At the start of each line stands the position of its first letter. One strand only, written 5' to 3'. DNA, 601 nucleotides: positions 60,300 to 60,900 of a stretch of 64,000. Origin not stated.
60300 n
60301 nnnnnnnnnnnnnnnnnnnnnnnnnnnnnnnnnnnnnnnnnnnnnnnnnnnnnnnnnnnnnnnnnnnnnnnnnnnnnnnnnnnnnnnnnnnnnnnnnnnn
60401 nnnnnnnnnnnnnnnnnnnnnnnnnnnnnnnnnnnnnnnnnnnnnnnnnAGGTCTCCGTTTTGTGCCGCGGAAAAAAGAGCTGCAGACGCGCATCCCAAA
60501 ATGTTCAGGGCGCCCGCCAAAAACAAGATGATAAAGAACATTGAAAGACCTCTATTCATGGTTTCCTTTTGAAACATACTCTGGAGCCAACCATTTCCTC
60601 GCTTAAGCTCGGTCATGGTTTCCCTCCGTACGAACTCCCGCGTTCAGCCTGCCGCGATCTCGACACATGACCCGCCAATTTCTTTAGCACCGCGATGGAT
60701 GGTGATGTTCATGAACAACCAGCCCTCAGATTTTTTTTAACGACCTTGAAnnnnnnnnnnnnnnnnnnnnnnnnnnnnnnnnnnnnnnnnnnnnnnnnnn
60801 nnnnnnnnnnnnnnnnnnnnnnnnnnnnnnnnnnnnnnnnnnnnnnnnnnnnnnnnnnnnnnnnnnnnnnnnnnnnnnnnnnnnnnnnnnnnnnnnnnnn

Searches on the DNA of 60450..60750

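Call 79: search_rna_families(source=window, start=60450, end=60750, threshold=evalue, max_evalue=5)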
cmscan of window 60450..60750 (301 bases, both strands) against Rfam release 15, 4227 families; matches with E-value up to 5: 0.
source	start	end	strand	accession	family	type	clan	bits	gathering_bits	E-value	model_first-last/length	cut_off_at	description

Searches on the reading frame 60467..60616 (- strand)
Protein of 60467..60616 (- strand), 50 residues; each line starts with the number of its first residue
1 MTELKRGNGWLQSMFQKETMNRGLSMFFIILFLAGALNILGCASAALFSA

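Call 20: find_homologous_proteins(query=A3, max_evalue=10)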
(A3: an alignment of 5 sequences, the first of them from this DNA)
Query A3 (5 sequences): 9 candidates shared short words with the query, none scored E <= 10.
